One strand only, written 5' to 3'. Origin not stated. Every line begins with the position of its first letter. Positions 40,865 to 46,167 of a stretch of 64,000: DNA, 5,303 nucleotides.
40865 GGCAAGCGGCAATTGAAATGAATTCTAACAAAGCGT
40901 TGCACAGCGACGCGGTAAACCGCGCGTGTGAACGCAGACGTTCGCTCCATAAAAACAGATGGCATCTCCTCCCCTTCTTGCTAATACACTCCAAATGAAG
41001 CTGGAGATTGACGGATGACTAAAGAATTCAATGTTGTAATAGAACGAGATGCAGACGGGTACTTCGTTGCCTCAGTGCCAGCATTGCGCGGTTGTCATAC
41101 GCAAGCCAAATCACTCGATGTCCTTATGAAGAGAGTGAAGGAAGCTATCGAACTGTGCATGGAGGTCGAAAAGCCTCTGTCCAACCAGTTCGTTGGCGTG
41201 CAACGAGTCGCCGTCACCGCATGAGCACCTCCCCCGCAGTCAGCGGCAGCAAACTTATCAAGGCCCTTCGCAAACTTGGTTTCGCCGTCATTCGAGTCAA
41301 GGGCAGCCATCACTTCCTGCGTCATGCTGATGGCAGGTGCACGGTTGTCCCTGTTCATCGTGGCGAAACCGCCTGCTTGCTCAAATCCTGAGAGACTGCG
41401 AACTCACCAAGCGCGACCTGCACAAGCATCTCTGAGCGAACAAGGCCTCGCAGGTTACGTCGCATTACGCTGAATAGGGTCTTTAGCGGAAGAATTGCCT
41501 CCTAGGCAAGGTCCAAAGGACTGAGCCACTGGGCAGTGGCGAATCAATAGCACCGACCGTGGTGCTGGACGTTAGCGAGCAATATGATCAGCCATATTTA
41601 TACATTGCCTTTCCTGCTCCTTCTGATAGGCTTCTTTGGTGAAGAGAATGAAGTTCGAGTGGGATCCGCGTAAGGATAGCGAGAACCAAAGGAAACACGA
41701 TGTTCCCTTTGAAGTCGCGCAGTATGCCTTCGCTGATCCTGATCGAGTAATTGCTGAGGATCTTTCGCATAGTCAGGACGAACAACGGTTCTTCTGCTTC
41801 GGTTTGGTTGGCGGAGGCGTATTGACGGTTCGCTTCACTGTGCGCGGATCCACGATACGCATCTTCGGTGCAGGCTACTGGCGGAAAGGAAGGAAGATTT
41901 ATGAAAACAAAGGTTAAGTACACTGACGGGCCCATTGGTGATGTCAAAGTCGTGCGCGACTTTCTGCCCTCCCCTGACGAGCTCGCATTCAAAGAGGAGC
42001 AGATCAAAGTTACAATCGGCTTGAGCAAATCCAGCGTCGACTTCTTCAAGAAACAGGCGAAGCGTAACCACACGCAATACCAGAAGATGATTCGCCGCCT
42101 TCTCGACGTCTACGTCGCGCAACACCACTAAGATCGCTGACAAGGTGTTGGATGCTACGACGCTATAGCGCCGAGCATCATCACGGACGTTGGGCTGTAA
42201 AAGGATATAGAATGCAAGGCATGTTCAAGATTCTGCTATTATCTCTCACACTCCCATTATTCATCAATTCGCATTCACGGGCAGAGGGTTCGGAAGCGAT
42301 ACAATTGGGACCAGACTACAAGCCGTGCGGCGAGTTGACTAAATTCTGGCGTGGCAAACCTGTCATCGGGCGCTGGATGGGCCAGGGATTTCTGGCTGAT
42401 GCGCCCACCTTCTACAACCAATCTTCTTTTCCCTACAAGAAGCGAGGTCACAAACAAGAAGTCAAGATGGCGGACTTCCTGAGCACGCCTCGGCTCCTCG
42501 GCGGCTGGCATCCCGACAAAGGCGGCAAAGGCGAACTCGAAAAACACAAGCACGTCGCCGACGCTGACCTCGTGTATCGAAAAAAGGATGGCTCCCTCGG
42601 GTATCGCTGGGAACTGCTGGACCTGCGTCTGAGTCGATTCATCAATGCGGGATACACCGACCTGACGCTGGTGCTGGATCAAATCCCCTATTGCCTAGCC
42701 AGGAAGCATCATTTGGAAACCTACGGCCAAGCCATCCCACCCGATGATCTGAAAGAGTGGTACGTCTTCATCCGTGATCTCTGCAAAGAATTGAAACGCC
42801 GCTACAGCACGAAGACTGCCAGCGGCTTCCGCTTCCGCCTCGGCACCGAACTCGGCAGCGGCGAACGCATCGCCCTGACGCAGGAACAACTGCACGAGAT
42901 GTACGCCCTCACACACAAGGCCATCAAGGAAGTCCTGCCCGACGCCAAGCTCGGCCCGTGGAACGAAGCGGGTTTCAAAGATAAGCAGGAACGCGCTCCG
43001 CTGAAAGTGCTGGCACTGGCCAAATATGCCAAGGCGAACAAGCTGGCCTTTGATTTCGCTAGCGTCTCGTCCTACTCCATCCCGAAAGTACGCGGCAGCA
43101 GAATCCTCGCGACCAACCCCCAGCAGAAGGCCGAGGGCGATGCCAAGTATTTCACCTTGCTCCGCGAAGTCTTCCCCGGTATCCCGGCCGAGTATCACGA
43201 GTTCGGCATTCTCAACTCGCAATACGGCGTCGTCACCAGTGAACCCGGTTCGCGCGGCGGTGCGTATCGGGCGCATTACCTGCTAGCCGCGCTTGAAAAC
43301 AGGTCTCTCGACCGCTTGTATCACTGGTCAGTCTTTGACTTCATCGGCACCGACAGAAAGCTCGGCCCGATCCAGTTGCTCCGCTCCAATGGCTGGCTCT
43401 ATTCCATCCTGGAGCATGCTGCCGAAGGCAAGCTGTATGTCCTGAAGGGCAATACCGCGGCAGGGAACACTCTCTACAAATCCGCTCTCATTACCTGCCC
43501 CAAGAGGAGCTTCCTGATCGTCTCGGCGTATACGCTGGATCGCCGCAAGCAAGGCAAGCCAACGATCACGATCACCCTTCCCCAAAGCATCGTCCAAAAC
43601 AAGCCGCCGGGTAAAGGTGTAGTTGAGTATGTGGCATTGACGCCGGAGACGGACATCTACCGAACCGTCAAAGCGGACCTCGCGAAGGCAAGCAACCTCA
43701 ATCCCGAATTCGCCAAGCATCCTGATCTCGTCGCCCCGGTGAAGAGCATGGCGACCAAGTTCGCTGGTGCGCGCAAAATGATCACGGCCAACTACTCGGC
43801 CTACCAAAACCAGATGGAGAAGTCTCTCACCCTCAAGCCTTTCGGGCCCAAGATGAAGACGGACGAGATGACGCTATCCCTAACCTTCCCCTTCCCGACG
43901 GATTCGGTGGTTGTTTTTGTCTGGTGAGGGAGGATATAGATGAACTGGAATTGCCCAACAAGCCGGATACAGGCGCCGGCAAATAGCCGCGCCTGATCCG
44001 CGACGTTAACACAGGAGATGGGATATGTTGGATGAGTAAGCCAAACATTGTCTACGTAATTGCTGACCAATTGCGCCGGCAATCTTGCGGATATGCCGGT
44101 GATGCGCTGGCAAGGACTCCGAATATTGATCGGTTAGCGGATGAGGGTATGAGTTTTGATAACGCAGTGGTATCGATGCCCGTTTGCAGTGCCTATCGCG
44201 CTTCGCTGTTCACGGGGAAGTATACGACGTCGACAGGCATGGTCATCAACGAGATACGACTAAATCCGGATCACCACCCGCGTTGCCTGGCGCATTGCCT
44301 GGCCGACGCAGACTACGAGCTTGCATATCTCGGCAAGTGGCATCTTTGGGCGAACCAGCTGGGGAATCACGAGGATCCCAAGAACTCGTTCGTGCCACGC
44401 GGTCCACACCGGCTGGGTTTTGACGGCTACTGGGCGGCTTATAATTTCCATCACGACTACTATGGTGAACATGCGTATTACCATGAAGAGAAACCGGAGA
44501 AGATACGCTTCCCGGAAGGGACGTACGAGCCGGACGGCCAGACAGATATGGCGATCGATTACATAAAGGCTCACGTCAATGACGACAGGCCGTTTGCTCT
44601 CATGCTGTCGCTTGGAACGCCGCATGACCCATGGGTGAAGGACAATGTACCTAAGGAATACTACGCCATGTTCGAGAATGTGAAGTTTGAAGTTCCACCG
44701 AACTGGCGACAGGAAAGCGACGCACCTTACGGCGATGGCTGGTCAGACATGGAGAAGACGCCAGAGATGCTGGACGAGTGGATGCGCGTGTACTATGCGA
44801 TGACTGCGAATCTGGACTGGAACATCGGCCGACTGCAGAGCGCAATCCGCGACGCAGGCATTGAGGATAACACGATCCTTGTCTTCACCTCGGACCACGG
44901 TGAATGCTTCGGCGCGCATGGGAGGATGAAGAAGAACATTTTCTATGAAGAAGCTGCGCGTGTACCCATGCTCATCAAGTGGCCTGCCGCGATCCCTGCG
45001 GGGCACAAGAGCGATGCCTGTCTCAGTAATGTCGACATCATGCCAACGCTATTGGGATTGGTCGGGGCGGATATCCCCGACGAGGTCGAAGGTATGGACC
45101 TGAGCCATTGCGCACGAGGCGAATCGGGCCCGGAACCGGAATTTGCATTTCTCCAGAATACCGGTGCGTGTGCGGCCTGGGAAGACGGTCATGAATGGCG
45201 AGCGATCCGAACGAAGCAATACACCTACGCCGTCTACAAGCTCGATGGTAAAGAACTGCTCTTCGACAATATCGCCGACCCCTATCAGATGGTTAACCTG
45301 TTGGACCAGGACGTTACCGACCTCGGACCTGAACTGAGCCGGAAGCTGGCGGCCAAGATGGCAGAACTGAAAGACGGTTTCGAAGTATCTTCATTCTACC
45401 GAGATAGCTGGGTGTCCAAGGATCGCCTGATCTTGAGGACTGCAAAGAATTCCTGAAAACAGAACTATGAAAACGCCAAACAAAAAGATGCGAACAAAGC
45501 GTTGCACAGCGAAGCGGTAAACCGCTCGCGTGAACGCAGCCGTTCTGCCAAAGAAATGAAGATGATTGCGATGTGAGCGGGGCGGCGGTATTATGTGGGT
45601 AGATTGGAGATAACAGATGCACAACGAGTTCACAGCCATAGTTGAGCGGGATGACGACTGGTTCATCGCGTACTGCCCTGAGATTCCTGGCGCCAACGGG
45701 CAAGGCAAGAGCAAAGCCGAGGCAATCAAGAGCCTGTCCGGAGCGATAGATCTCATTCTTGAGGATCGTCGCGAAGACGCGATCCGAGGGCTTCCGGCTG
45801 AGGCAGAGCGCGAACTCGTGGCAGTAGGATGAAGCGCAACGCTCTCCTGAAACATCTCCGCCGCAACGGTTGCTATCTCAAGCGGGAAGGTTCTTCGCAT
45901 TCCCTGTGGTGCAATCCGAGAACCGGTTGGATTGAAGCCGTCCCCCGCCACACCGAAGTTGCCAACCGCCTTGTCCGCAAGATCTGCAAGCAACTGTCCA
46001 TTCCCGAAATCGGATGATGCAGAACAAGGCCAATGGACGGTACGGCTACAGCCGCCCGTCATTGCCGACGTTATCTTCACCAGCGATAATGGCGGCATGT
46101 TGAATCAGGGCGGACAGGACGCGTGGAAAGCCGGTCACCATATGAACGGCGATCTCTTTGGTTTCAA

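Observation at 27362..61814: Large sedentary chromosomal integron (~34 kb, ~42 cassettes)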

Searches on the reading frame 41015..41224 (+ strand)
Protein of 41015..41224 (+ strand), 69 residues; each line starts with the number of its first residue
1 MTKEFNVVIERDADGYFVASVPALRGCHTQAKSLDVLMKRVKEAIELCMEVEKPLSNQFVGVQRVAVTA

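Call 55: search_protein_families(library=pfam, proteins=[window:41015-41224:+], max_evalue=0.01)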
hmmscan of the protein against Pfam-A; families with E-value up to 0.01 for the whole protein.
window:41015-41224:+ (69 aa): 3 families
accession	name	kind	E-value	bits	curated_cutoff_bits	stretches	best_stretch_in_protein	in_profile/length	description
PF15919.11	HicB_lk_antitox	-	3.2e-06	27.7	27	1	5-51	1-47/123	HicB_like antitoxin of bacterial toxin-antitoxin system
PF08972.17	DUF1902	-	0.0057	17.2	22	1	15-55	13-54/74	Domain of unknown function (DUF1902)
PF21748.3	UPF0150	-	0.0072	16.7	27.3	1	14-47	18-51/64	UPF0150-like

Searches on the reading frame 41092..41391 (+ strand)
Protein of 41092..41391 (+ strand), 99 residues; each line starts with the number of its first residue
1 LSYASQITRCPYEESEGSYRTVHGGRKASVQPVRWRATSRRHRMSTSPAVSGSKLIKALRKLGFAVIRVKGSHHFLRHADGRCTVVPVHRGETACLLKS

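Call 36: search_protein_families(library=pfam, proteins=[window:41092-41391:+], max_evalue=0.01)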
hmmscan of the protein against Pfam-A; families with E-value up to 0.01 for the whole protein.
window:41092-41391:+ (99 aa): 1 family
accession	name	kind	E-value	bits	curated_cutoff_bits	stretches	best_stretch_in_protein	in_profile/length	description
PF07927.17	HicA_toxin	-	1.9e-12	47.5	27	1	52-92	1-42/58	HicA toxin of bacterial toxin-antitoxin,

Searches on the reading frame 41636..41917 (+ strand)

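Call 36: search_protein_families(library=pfam, proteins=[window:41636-41917:+], max_evalue=0.01)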
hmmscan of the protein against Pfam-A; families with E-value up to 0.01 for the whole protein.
window:41636-41917:+ (93 aa): 1 family
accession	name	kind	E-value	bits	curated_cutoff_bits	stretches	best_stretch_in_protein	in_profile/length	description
PF04365.19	BrnT_toxin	-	1.3e-20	73.9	34.5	1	9-84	1-75/77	Ribonuclease toxin, BrnT, of type II toxin-antitoxin system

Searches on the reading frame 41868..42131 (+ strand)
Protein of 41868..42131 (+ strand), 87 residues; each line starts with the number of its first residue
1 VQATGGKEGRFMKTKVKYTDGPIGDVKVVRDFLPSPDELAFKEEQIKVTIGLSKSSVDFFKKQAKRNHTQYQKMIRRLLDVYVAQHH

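Call 36: search_protein_families(library=pfam, proteins=[window:41868-42131:+], max_evalue=0.01)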
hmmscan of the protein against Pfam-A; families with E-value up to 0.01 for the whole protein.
window:41868-42131:+ (87 aa): 1 family
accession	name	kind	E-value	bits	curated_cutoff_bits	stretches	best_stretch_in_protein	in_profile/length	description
PF14384.12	BrnA_antitoxin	-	0.0006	20.6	26.1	1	30-82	18-67/68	BrnA antitoxin of type II toxin-antitoxin system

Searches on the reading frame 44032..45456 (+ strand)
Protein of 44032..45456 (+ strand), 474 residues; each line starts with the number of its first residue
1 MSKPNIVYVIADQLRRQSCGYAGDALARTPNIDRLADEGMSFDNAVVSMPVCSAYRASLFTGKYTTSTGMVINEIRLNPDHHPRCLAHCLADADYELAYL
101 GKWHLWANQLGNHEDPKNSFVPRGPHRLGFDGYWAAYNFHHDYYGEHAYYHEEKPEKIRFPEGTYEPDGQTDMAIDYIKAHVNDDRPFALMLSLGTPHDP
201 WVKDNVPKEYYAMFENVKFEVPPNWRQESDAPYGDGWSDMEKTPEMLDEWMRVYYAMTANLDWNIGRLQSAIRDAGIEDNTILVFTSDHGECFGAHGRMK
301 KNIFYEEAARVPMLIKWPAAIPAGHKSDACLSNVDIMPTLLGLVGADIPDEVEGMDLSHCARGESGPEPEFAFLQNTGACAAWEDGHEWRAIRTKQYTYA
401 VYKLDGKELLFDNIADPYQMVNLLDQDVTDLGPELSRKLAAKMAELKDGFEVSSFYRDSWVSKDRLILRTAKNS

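Call 36: search_protein_families(library=pfam, proteins=[window:44032-45456:+], max_evalue=0.01)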
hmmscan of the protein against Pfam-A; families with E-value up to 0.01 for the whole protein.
window:44032-45456:+ (474 aa): 4 families
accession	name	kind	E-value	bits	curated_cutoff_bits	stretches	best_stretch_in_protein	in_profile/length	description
PF00884.28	Sulfatase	-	3.5e-54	184.6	25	1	4-345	1-300/301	Sulfatase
PF16347.10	SGSH_C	-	1.6e-18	67.8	29.3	1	294-441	1-150/154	N-sulphoglucosamine sulphohydrolase, C-terminal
PF01663.27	Phosphodiest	-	1.3e-09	38.6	23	2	24-76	16-68/342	Type I phosphodiesterase / nucleotide pyrophosphatase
PF02995.22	DUF229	-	0.0024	17.1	25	1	254-304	306-356/496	Protein of unknown function (DUF229)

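Call 77: find_homologous_proteins(query=window:44032-45456:+, max_evalue=1e-30)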
Query window:44032-45456:+ (474 aa): 5968 proteins with E <= 1e-30 among 8000 candidates; the best 120 are listed.
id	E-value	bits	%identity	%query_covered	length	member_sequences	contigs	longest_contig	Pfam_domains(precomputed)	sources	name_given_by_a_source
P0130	1.6e-296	1002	88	98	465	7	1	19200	PF01663.28,PF16347.11,PF00884.29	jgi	jgi:arylsulfatase A-like enzyme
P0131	5.7e-294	993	86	100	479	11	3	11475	PF01663.28,PF16347.11,PF00884.29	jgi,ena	jgi:arylsulfatase A-like enzyme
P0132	4.8e-285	964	82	100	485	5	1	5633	PF01663.28,PF16347.11,PF00884.29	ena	-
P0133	5.8e-282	954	81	100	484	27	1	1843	PF01663.28,PF16347.11,PF00884.29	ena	-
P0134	2.0e-277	939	80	100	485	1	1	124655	PF01663.28,PF16347.11,PF00884.29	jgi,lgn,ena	-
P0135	4.0e-277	938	81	100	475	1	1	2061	PF01663.28,PF16347.11,PF00884.29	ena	-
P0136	3.2e-276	935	80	100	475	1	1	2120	PF01663.28,PF16347.11,PF00884.29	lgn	-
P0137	5.8e-274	927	80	100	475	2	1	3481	PF01663.28,PF16347.11,PF00884.29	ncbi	-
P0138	7.1e-257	871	75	99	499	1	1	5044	PF01663.28,PF16347.11,PF00884.29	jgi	-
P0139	9.9e-252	854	73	100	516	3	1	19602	PF01663.28,PF16347.11,PF00884.29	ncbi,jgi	ncbi:MAG: sulfatase family protein [Planctomycetota bacterium]|jgi:arylsulfatase A-like enzyme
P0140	1.0e-251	854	76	99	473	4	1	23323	PF01663.28,PF16347.11,PF00884.29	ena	-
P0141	1.8e-251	853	74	100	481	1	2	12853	PF01663.28,PF16347.11,PF00884.29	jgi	-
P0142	1.9e-251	853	74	99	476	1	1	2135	PF01663.28,PF16347.11,PF00884.29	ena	-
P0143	8.2e-247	838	72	100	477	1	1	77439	PF01663.28,PF16347.11,PF00884.29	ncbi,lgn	-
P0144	8.4e-246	834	74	99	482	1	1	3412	PF01663.28,PF16347.11,PF00884.29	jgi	-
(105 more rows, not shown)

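Call 78: find_encoding_contigs(protein=P0130, flank=6000, max_places=2)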
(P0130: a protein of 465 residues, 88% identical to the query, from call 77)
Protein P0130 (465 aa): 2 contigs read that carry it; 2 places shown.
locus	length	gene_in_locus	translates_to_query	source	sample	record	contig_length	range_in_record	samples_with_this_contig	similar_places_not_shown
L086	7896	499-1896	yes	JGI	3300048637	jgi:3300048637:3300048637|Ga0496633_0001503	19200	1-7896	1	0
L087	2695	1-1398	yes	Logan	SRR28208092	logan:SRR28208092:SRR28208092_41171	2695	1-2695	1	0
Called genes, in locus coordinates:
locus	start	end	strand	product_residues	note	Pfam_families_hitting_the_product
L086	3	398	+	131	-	?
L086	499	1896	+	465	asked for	PF00884:Sulfatase, PF01663:Phosphodiest (faint), PF16347:SGSH_C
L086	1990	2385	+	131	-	-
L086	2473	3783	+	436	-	PF13385:Laminin_G_3 (faint)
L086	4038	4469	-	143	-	-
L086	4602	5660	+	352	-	PF26550:Tricorn_2nd, PF26549:Tricorn_N, PF07676:PD40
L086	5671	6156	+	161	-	-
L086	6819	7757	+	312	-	-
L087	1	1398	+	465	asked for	PF00884:Sulfatase, PF01663:Phosphodiest (faint), PF16347:SGSH_C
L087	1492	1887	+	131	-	-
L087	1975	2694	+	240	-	?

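Call 79: find_encoding_contigs(protein=P0134, flank=6000, max_places=2)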
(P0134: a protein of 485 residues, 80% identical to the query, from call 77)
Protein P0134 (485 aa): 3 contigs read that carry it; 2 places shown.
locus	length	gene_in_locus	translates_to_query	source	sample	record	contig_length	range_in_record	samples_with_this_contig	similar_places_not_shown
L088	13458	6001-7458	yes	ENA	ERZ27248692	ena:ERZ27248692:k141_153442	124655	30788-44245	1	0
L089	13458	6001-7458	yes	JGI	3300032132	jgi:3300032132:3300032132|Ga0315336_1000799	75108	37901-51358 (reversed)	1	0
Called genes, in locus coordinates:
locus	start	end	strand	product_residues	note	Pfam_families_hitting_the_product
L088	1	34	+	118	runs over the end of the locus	-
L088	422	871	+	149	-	-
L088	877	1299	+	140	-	PF04320:YggL_50S_bp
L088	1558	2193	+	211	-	-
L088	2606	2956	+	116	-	PF00903:Glyoxalase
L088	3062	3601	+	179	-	PF00583:Acetyltransf_1, PF13673:Acetyltransf_10, PF13508:Acetyltransf_7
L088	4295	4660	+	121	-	PF14119:DUF4288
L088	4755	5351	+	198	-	-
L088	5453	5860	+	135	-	PF07883:Cupin_2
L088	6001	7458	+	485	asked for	PF00884:Sulfatase, PF01663:Phosphodiest (weak), PF16347:SGSH_C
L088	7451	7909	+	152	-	-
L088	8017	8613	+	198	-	PF12796:Ank_2 (weak), PF13606:Ank_3 (faint), PF13637:Ank_4 (faint), PF13857:Ank_5 (faint), PF00023:Ank (faint), PF12796:Ank_2 (weak)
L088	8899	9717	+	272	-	-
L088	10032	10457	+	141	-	PF07589:PEP_exosort_dom (weak)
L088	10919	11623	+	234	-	PF14567:SUKH_5 (faint), PF09346:SMI1_KNR4, PF14568:SUKH_6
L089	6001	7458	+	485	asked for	PF00884:Sulfatase, PF01663:Phosphodiest (weak), PF16347:SGSH_C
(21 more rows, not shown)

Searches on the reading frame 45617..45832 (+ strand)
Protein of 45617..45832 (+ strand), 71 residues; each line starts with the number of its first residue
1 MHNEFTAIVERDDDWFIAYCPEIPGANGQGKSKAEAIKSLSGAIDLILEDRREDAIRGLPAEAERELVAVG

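Call 37: search_protein_families(library=pfam, proteins=[window:45617-45832:+], max_evalue=0.01)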
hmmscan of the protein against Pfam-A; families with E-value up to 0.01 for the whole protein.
window:45617-45832:+ (71 aa): 0 families

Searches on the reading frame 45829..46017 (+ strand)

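Call 37: search_protein_families(library=pfam, proteins=[window:45829-46017:+], max_evalue=0.01)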
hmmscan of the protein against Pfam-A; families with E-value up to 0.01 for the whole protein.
window:45829-46017:+ (62 aa): 1 family
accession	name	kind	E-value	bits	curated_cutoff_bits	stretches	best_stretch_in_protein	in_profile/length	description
PF07927.17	HicA_toxin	-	5.9e-09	36.3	27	1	6-57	4-57/58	HicA toxin of bacterial toxin-antitoxin,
